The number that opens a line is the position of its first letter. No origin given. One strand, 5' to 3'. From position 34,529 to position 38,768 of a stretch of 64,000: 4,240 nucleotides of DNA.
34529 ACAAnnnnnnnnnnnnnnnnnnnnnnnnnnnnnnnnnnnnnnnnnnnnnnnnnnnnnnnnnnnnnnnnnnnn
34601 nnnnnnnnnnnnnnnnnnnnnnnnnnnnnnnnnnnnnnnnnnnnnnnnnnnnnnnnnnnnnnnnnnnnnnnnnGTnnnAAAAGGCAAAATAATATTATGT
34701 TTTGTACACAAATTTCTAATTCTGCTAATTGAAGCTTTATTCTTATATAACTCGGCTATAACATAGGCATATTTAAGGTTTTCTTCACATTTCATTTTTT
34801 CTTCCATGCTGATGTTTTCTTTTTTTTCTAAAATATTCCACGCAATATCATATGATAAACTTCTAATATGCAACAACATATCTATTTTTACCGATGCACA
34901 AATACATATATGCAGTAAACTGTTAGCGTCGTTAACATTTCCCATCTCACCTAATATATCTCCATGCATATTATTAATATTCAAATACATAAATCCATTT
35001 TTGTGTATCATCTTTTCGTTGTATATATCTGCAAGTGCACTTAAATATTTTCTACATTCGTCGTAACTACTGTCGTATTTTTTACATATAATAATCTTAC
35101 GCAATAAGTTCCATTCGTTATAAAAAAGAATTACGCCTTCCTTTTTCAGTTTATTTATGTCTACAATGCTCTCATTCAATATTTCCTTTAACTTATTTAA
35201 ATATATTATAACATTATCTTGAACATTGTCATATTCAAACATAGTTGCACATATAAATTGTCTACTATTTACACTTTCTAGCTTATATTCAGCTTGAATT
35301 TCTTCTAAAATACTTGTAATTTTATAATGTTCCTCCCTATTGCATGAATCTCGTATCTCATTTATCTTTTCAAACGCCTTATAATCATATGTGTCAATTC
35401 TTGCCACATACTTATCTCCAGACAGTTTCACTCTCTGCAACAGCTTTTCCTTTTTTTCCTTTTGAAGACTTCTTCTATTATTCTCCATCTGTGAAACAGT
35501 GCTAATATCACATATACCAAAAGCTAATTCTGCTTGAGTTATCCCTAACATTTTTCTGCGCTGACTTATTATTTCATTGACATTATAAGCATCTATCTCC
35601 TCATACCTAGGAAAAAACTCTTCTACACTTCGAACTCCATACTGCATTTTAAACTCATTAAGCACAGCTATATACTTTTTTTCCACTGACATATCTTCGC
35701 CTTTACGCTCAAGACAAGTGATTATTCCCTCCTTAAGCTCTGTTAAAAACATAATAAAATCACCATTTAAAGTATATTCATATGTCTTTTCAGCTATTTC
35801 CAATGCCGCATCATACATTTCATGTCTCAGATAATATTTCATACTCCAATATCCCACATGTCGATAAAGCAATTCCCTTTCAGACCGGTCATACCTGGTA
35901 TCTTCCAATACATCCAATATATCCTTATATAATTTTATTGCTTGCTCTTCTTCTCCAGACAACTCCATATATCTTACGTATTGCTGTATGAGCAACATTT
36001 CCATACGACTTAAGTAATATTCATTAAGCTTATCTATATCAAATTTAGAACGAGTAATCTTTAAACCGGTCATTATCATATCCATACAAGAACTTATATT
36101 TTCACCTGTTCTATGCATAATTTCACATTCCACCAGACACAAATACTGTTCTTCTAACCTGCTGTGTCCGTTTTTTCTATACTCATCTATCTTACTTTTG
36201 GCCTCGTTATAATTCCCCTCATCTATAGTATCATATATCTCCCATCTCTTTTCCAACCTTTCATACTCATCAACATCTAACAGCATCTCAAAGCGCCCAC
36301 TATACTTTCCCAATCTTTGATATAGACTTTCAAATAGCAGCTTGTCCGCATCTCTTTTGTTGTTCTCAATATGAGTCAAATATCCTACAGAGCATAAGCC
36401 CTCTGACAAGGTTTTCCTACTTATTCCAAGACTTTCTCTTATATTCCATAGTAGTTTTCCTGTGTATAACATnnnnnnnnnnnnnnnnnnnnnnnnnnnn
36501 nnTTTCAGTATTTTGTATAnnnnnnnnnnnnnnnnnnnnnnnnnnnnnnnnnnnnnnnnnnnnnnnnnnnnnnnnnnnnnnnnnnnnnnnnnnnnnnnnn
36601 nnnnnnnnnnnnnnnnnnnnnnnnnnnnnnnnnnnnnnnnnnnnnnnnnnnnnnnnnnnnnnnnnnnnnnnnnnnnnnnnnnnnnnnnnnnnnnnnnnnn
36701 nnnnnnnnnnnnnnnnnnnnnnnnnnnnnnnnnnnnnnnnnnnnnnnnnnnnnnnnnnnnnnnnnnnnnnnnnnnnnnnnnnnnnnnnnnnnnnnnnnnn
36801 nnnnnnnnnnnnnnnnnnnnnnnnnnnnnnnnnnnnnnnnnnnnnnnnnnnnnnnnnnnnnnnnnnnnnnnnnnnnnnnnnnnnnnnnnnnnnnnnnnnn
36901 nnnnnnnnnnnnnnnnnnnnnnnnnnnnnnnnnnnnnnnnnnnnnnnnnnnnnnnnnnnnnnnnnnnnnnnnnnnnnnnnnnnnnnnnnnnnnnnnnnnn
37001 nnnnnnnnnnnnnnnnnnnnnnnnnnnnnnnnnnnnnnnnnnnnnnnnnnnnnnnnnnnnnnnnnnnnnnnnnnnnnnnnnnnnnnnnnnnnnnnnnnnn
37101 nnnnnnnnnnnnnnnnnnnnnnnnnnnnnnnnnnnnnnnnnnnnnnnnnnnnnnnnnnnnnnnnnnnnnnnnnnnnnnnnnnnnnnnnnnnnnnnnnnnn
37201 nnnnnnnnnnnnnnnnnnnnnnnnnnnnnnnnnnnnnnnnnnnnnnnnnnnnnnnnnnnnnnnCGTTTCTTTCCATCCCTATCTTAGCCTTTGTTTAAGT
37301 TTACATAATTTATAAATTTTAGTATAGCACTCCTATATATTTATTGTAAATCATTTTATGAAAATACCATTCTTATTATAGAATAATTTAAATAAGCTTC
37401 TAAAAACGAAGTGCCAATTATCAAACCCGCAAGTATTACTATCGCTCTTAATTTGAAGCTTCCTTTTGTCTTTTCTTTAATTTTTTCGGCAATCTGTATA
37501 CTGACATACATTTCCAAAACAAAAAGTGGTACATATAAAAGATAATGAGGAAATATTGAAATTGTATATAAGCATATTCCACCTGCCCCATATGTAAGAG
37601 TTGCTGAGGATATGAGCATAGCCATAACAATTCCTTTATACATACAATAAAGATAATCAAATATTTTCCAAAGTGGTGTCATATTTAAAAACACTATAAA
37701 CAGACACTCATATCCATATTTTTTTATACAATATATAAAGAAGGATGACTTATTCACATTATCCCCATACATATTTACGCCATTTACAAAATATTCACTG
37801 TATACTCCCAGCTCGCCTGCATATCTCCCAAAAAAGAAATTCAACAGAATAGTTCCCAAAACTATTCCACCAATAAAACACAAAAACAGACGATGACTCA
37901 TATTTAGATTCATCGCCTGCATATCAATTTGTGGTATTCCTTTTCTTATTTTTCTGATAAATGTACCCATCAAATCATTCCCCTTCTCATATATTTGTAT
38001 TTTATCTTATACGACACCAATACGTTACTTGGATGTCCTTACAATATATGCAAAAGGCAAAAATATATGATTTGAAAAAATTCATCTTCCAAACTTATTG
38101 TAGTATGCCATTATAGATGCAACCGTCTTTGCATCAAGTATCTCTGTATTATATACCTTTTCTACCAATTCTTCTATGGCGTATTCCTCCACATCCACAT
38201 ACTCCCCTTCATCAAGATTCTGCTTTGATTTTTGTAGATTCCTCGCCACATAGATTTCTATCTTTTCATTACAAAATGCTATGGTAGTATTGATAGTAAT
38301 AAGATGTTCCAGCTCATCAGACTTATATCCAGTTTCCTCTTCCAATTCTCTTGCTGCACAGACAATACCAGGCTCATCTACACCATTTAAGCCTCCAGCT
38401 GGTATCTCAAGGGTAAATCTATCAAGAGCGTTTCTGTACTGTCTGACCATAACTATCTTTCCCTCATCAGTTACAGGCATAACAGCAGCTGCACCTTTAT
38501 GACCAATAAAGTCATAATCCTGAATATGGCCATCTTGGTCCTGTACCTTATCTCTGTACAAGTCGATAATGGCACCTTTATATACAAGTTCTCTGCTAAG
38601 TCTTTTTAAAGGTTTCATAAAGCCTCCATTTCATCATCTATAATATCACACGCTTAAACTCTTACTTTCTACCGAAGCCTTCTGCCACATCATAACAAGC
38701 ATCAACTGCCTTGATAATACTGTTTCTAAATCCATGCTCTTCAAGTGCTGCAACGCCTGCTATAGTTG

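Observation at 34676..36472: Regulator is a covalent tandem of two complete HTH plus helical-repeat units (a single-chain 'dimer')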

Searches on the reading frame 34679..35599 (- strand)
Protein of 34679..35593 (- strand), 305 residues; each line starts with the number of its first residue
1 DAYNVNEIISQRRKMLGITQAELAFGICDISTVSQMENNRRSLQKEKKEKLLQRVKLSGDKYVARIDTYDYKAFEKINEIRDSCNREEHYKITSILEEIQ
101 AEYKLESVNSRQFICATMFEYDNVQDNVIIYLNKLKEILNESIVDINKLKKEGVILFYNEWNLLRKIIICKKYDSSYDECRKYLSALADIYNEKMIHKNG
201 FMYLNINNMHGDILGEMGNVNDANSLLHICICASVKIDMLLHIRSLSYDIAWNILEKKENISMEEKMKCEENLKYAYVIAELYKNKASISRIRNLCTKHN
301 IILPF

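Call 6: search_protein_families(library=pfam, proteins=[window:34679-35593:-], max_evalue=10)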
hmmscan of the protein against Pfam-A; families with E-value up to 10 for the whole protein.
seq(305 aa): 2 families
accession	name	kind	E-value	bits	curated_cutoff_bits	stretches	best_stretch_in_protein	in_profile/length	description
PF01381.28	HTH_3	-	1.4e-05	25.5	23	1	9-47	1-40/55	Helix-turn-helix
PF19580.5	Exo_endo_phos_3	-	0.0074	15.8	27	1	134-200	215-279/311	Endonuclease/Exonuclease/phosphatase family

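Call 38: search_solved_structures(query=A3, max_evalue=10)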
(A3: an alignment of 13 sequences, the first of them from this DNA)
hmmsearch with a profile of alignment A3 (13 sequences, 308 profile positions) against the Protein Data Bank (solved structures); distinct sequences matched with E-value up to 10: 32.
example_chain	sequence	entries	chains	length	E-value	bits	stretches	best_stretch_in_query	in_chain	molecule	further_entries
5w4m_A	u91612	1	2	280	8.7e-05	25.6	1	15-108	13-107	Transcriptional regulator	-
5w4n_A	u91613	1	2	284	9e-05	25.5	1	15-108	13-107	Transcriptional regulator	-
4yv6_A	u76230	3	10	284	0.00027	23.9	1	15-108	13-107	Transcriptional regulator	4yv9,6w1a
4ia8_A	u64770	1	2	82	0.00076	22.5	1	7-60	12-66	Regulatory protein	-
4ryk_A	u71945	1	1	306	0.00088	22.3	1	9-178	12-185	Lmo0325 protein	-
8tac_A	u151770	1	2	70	0.0018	21.2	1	11-49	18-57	DBP48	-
4fn3_A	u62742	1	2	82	0.0023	20.9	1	7-60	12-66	Regulatory protein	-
4f8d_A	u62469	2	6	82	0.0025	20.8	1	7-60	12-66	Regulatory protein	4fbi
3clc_A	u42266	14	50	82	0.0025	20.7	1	7-60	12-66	Regulatory protein | R-M CONTROLLER PROTEIN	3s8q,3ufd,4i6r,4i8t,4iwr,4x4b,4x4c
4i6u_A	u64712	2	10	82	0.0028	20.6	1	7-60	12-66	Regulatory protein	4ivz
1sq8_A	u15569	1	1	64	0.0029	20.6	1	10-44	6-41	dh434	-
3g5g_A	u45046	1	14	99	0.0043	20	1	7-60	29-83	Regulatory protein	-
3fya_A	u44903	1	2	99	0.0047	19.9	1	7-60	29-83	Regulatory protein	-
4yg4_A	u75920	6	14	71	0.0077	19.2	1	15-60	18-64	Antitoxin HipB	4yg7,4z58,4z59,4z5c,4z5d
4i6t_A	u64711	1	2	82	0.008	19.1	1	7-60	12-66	Regulatory protein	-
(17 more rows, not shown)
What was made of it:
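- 34700..35380 (-): C-unit helical-repeat domain (residues 365-591), the inferred pheromone sensor. The C-half profile hits Rgg, Lmo0325 and PlcR (call 38).
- On RRNPP (RNPP/RRNPPA) peptide-pheromone receptors: The C-half profile matches Rgg, Lmo0325 and PlcR (call 38).
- Closest known: PlcR/PapR of the Bacillus cereus group. Same: PlcR is also matched by the C-unit profile over residues 11-253 versus 10-242 (call 38).
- Closest known: Rgg/SHP systems of streptococci, and ComR/ComS. Same: The C-unit profile finds Rgg2/Rgg3 structures by sequence (call 38).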

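Call 78: search_protein_families(library=pfam, alignment_id=A3, max_evalue=0.1)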
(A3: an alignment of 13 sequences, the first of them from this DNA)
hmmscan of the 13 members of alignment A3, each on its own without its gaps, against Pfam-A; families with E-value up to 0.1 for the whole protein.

A. member 1, seq(307 aa): 2 families
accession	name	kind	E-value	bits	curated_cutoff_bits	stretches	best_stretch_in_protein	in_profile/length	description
PF01381.28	HTH_3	-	1.4e-05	25.5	23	1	11-49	1-40/55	Helix-turn-helix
PF19580.5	Exo_endo_phos_3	-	0.0075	15.8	27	1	136-202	215-279/311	Endonuclease/Exonuclease/phosphatase family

B. families by the number of members that match (of 13 scanned): 25 families
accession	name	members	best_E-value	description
PF01381.28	HTH_3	12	2e-08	Helix-turn-helix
PF13560.12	HTH_31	7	0.00022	Helix-turn-helix domain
PF12844.13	HTH_19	6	0.00023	Helix-turn-helix domain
PF13424.12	TPR_12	3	2.5e-06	Tetratricopeptide repeat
PF00157.23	Pou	3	0.0098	Pou domain - N-terminal to homeobox domain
PF13174.12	TPR_6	3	0.018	Tetratricopeptide repeat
PF07719.23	TPR_2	2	0.00026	Tetratricopeptide repeat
PF13428.12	TPR_14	2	0.0018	Tetratricopeptide repeat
PF13181.12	TPR_8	2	0.011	Tetratricopeptide repeat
PF14559.12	TPR_19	2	0.025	Tetratricopeptide repeat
PF04358.19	DsrC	1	0.0035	DsrC like protein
PF18768.7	RNPP_C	1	0.0037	RNPP family C-terminal domain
PF19580.5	Exo_endo_phos_3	1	0.0075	Endonuclease/Exonuclease/phosphatase family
PF01030.30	Recep_L_domain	1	0.0097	Receptor L domain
PF03194.20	LUC7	1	0.01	LUC7 N_terminus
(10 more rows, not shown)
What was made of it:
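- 35432..35581 (-): HTH2 (residues 298-347), XRE/Cro-type. HTH_3 in 12 of 13 family C-halves (call 78).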

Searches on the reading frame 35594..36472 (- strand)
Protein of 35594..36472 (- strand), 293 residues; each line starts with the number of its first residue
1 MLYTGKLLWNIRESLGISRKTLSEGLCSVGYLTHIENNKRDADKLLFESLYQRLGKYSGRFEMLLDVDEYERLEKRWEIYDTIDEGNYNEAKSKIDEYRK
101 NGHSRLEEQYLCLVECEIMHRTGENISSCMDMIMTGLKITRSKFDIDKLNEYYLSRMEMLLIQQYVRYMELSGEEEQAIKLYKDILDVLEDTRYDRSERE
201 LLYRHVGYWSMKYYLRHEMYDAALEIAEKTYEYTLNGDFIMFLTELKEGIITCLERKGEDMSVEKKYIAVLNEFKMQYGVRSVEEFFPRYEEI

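Call 6: search_protein_families(library=pfam, proteins=[window:35594-36472:-], max_evalue=10)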
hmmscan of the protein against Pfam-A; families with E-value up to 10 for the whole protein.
seq(293 aa): 5 families
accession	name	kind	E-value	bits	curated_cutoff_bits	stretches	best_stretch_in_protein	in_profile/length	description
PF14276.11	DUF4363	-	0.00064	20.1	27.5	2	33-100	23-91/107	Domain of unknown function (DUF4363)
PF01381.28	HTH_3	-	0.0016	18.9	23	1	11-43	4-37/55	Helix-turn-helix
PF13428.12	TPR_14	-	0.0076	17.3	23.5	1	162-189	4-31/44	Tetratricopeptide repeat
PF05303.17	GSKIP_dom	-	0.014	15.9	20.9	1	120-147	36-63/105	GSKIP domain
PF12844.13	HTH_19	-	0.036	14.4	30.2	1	5-55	1-52/64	Helix-turn-helix domain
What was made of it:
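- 36314..36463 (-): HTH1 (residues 4-53), XRE/Cro-type. Pfam HTH_3 at residues 11-43 and HTH_19 at 5-55 (call 6).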

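Call 37: search_solved_structures(query=A2, max_evalue=10)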
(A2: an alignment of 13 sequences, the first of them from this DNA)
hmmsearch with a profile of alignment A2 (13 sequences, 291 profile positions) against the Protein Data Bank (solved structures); distinct sequences matched with E-value up to 10: 4.
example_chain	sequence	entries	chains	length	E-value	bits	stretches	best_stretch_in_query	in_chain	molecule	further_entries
5vfp_X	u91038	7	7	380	0.073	15.6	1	188-247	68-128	26S proteasome non-ATPase regulatory subunit 11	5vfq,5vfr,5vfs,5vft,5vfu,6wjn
5vgz_X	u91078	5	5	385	0.075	15.6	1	188-247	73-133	26S proteasome non-ATPase regulatory subunit 11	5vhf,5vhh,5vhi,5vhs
12bm_X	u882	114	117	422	0.085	15.4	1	188-247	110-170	26S proteasome non-ATPase regulatory subunit 11 | RPN6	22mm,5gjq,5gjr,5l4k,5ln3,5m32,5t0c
4ryk_A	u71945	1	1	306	0.11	15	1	4-54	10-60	Lmo0325 protein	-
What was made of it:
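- Tried and rejected: The N-half profile against PDB sequences found nothing significant (call 37).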

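Call 51: predict_structure(alignment_id=A2)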
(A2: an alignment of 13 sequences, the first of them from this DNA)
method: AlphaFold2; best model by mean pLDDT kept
length: 291 residues; sequences in the alignment: 13
mean_pLDDT: 90.4   pTM: 0.89
mean pLDDT of the five models: 90.4, 90.1, 89.2, 86.5, 83.0
residues with pLDDT >= 90: 209; 70-90: 66; 50-70: 12; < 50: 4
segments of 3 or more residues with pLDDT < 50: none
pLDDT, mean of each block of 10 residues (from residue 1): 75 95 93 84 81 82 62 90 96 93 83 96 97 96 93 93 97 96 96 91 94 97 98 91 93 97 94 85 85 77
secondary structure, 60 per line:
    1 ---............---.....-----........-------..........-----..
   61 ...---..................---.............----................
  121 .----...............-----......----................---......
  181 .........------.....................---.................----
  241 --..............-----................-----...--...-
elements in order: H4-15 H19-23 H29-36 H44-53 H59-63 H67-84 H88-100 H105-121 H126-140 H146-151 H156-171 H175-189 H196-216 H220-236 H243-256 H262-277

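Call 54: fold_search(model_id=the predicted structure, library=pdb)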
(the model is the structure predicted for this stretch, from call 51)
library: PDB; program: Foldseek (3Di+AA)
matches with E <= 10: 1204; with E <= 0.001: 5
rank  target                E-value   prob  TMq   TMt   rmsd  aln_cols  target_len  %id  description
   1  2qfc_A                6.3e-06  1.00  0.58  0.59  13.5       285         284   17  Crystal Structure of Bacillus thuringiensis PlcR complexed with PapR (released 2007-11-06)
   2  3u3w_A                9.4e-06  1.00  0.57  0.59  10.5       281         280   16  Crystal Structure of Bacillus thuringiensis PlcR in complex with the peptide PapR7 and DNA (released 2013-01-09)
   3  4fsc_A                5.0e-04  1.00  0.57  0.62  11.9       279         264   15  Crystal Structure of Bacillus thuringiensis PlcR in its apo form (released 2013-03-13)
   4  4fsc_B                5.2e-04  1.00  0.57  0.62  11.9       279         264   15  Crystal Structure of Bacillus thuringiensis PlcR in its apo form (released 2013-03-13)
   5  4fsc_C                5.7e-04  1.00  0.57  0.62  11.9       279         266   15  Crystal Structure of Bacillus thuringiensis PlcR in its apo form (released 2013-03-13)
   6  7aie_A                2.4e-03  1.00  0.46  0.61   6.5       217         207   10  Crystal structure of a truncated form of the KLC1-TPR domain ([A1-B5] fragment) - Monoclinic crystal form (released 2021-10-06)
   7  4yv9_D                2.7e-03  1.00  0.27  0.29  13.0       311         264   12  X-ray crystal structure of Streptococcus dysgalactiae SHP pheromone receptor Rgg2 (released 2015-04-08)
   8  6hu8                  2.9e-03  1.00  0.36  0.35  13.8       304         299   14  Apo form of the competence regulator ComR from Streptococcus vestibularis (released 2019-10-23)
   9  2axu_B                3.0e-03  1.00  0.37  0.36  11.8       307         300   14  Structure of PrgX (released 2005-12-06)
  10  4ryk_A                3.1e-03  1.00  0.38  0.37  12.8       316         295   15  Crystal structure of a putative transcriptional regulator from Listeria monocytogenes EGD-e (released 2015-01-07)
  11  5juf                  4.9e-03  1.00  0.35  0.34  14.0       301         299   15  Crystal structure of the apo form of ComR from S. thermophilus. (released 2016-10-26)
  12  7aie_B                5.1e-03  1.00  0.46  0.60   6.6       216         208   10  Crystal structure of a truncated form of the KLC1-TPR domain ([A1-B5] fragment) - Monoclinic crystal form (released 2021-10-06)
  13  6w1a_B                5.1e-03  0.99  0.27  0.28  13.6       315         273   11  Crystal structure of Streptococcus dysgalactiae SHP pheromone receptor Rgg2 bound to DNA (released 2020-10-21)
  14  7aie_D                5.6e-03  1.00  0.47  0.63   5.9       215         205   10  Crystal structure of a truncated form of the KLC1-TPR domain ([A1-B5] fragment) - Monoclinic crystal form (released 2021-10-06)
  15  6swu_F                5.9e-03  1.00  0.44  0.45   9.5       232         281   11  Crystal structure of the TPR domain of KLC1 in complex with an engineered high-affinity cargo peptide. (released 2020-09-30)
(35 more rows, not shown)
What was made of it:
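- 35639..36274 (-): N-unit helical-repeat (TPR-like) domain, residues 67-278. It is highly conserved across the family. The N-half model's best PDB hits are PlcR, Rgg2, ComR and PrgX (call 54).
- On RRNPP (RNPP/RRNPPA) peptide-pheromone receptors: The N-half model matches PlcR, Rgg2, ComR, PrgX and NprR (call 54).
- Closest known: PlcR/PapR of the Bacillus cereus group. Same: PlcR is the best structural match to the N-unit: 2qfc_A and 3u3w_A at E about 1e-5, aligned over the whole chain (call 54).
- The N-half model matches a whole PlcR chain, then other RRNPP members (call 54).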

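Call 79: search_protein_families(library=pfam, alignment_id=A2, max_evalue=0.1)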
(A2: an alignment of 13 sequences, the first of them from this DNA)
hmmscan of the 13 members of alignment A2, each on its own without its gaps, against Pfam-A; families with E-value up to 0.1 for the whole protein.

A. member 1, seq(291 aa): 5 families
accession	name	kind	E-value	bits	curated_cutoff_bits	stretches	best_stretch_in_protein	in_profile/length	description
PF14276.11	DUF4363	-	0.00062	20.2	27.5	0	33-100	23-91/107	Domain of unknown function (DUF4363)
PF01381.28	HTH_3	-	0.0015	18.9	23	1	11-43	4-37/55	Helix-turn-helix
PF13428.12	TPR_14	-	0.0075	17.3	23.5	0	162-189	4-31/44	Tetratricopeptide repeat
PF05303.17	GSKIP_dom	-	0.014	16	20.9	0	120-147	36-63/105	GSKIP domain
PF12844.13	HTH_19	-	0.036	14.4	30.2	0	5-55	1-52/64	Helix-turn-helix domain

B. families by the number of members that match (of 13 scanned): 19 families
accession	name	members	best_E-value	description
PF13428.12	TPR_14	7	1.4e-05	Tetratricopeptide repeat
PF01381.28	HTH_3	5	5.2e-06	Helix-turn-helix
PF14276.11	DUF4363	4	0.00062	Domain of unknown function (DUF4363)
PF14559.12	TPR_19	4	0.00067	Tetratricopeptide repeat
PF12895.13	ANAPC3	2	0.00048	Anaphase-promoting complex, cyclosome, subunit 3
PF13174.12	TPR_6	2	0.054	Tetratricopeptide repeat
PF18768.7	RNPP_C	1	4.7e-05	RNPP family C-terminal domain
PF13560.12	HTH_31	1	0.00061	Helix-turn-helix domain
PF13176.12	TPR_7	1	0.011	Tetratricopeptide repeat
PF05303.17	GSKIP_dom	1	0.014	GSKIP domain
PF10602.15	RPN7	1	0.014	26S proteasome subunit RPN7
PF13424.12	TPR_12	1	0.017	Tetratricopeptide repeat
PF08424.15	NRDE-2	1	0.017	NRDE-2, necessary for RNA interference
PF08780.16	NTase_sub_bind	1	0.026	Nucleotidyltransferase substrate binding protein like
PF10607.14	CTLH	1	0.026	CTLH/CRA C-terminal to LisH motif domain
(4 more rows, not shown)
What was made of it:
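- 35639..36274 (-): TPR_14 hits in 7 of 13 family N-halves (call 79).
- One N-half family member hits RNPP_C at E 4.7e-5 (call 79).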

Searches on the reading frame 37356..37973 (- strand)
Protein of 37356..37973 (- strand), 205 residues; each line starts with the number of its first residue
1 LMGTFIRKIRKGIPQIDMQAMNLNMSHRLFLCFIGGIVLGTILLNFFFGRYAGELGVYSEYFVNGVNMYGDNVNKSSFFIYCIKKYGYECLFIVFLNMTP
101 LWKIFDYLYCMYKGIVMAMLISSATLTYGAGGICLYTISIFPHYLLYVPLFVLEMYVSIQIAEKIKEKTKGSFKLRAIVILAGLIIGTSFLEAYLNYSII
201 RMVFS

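Call 15: search_protein_families(library=pfam, proteins=[window:37356-37973:-], max_evalue=0.001)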
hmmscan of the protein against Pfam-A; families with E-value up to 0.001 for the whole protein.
window:37356-37973:- (205 aa): 1 family
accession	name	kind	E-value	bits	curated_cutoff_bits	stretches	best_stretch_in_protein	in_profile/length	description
PF01944.22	SpoIIM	-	7.5e-09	36.2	26.9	1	30-195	2-161/163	Stage II sporulation protein M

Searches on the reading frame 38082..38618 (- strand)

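Call 15: search_protein_families(library=pfam, proteins=[window:38082-38618:-], max_evalue=0.001)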
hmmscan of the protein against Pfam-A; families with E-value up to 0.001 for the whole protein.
window:38082-38618:- (178 aa): 1 family
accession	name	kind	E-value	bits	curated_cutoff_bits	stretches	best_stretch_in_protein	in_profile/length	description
PF00293.34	NUDIX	-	1.1e-11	45.3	21.1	1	42-154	4-119/134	NUDIX domain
